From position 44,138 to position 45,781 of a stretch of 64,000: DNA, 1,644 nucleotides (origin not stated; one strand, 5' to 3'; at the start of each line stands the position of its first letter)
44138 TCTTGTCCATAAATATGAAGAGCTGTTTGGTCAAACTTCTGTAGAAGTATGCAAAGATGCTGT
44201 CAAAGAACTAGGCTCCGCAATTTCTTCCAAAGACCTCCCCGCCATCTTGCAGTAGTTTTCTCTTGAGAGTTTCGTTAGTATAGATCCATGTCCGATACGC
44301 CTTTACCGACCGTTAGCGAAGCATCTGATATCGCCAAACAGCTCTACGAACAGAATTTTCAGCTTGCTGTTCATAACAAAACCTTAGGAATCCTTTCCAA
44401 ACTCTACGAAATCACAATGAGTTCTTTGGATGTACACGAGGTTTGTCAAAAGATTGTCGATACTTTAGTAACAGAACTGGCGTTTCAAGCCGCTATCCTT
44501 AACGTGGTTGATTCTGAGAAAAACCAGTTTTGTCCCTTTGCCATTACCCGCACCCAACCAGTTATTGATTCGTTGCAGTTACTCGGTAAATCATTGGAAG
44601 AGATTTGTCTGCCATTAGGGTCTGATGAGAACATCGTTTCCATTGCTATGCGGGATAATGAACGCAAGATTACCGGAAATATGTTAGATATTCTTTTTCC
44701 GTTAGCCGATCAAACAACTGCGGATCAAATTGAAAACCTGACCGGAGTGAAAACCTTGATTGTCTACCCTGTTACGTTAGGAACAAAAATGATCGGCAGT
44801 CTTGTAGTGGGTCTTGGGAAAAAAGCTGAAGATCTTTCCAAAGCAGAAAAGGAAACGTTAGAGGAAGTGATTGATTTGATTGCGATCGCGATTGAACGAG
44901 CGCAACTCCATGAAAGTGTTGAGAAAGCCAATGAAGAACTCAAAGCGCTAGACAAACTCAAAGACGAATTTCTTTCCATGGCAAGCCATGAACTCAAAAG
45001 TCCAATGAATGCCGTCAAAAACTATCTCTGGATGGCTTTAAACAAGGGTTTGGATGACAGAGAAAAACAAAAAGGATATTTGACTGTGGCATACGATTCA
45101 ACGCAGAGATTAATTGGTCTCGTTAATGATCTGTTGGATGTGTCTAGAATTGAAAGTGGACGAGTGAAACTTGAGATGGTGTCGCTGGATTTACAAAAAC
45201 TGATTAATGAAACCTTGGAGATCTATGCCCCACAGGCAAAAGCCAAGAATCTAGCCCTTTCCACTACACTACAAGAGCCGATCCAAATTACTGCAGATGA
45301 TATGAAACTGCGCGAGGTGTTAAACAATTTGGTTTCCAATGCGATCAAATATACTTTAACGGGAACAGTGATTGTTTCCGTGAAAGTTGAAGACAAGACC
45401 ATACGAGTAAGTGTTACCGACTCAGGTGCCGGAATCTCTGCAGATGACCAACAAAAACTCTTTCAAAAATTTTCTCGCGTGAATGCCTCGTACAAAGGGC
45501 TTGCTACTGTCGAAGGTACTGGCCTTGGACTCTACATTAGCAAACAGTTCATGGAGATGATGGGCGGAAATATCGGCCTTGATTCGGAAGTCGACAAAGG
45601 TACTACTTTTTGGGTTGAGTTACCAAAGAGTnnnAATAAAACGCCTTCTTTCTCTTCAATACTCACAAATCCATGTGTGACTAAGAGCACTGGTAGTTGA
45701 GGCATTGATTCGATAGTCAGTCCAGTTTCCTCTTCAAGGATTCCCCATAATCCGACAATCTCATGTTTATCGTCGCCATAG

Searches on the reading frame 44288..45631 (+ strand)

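Call 35: search_protein_families(library=pfam, proteins=[window:44288-45631:+], max_evalue=0.001)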
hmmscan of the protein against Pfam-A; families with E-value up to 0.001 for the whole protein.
window:44288-45631:+ (448 aa): 6 families
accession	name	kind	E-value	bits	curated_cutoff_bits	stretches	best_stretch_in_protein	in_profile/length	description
PF02518.31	HATPase_c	-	1.2e-29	103.4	26.4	1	337-447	2-109/111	Histidine kinase-, DNA gyrase B-, and HSP90-like ATPase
PF00512.31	HisKA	-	3.9e-16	59.3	26.9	1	225-291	2-66/66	His Kinase A (phospho-acceptor) domain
PF13185.12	GAF_2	-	6.5e-08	33.3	28.6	1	47-203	2-136/136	GAF domain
PF13581.12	HATPase_c_2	-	1.4e-05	25.5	27.4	1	341-424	36-111/127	Histidine kinase-like ATPase domain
PF01590.32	GAF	-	7.6e-05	23.7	22.4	1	48-202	1-133/133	GAF domain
PF13492.12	GAF_3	-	0.00053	20.9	27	0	53-204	6-129/129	GAF domain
